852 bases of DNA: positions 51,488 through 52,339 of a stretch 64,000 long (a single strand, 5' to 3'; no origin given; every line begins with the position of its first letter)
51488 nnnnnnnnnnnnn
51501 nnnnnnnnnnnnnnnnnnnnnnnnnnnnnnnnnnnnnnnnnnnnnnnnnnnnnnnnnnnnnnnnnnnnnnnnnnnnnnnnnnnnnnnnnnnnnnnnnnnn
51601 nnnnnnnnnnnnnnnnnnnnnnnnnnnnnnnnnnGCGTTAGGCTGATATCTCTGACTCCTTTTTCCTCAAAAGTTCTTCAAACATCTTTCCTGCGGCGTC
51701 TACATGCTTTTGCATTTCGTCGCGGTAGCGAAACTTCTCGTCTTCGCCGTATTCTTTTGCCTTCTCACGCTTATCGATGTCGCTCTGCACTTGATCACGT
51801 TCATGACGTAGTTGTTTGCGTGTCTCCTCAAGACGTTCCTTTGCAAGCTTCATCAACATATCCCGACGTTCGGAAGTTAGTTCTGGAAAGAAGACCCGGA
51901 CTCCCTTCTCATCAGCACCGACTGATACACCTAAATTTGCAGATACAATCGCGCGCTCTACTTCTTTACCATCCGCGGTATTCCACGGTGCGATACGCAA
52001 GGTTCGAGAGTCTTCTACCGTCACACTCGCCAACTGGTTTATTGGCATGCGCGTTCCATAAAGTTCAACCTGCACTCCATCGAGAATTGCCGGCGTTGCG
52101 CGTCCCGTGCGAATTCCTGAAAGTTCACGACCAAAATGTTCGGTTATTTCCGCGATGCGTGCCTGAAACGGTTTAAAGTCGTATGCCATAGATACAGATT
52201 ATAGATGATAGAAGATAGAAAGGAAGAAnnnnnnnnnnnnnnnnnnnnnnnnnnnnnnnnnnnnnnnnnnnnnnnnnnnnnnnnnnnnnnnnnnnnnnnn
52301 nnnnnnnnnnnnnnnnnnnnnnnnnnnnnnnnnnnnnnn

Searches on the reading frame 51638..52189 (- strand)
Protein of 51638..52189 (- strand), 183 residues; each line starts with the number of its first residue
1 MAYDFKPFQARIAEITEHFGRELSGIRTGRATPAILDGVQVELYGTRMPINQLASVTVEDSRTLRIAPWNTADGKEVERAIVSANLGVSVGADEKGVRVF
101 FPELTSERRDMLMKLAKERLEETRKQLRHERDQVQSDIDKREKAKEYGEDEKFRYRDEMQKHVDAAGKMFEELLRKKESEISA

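Call 73: find_encoding_contigs(protein=window:51638-52189:-, flank=10000, max_places=1)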
Protein window:51638-52189:- (183 aa): 5 contigs read that carry it; 1 place shown.
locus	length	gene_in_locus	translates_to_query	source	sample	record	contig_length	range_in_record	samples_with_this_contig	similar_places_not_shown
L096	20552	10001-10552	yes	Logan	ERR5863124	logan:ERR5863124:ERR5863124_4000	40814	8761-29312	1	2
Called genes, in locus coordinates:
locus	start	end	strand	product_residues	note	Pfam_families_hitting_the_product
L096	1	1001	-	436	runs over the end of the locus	PF00275:EPSP_synthase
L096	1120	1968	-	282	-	-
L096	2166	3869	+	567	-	-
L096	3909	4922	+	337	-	PF00022:Actin, PF06723:MreB_Mbl, PF25216:Volactin (faint), PF00012:HSP70, PF14450:FtsA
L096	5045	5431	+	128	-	-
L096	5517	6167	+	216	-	PF13177:DNA_pol3_delta2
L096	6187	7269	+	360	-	PF00817:IMS, PF11798:IMS_HHH (weak), PF11799:IMS_C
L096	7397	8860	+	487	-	PF00730:HhH-GPD, PF00633:HHH (weak)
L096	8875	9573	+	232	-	PF00702:Hydrolase, PF12710:HAD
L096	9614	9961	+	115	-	PF05635:23S_rRNA_IVP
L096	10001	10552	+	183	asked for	PF01765:RRF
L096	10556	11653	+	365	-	PF02163:Peptidase_M50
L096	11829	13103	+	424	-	PF00587:tRNA-synt_2b, PF03129:HGTP_anticodon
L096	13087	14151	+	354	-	PF00022:Actin (faint), PF06723:MreB_Mbl, PF00012:HSP70, PF14450:FtsA, PF23717:DUF7159 (weak)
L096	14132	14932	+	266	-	PF04085:MreC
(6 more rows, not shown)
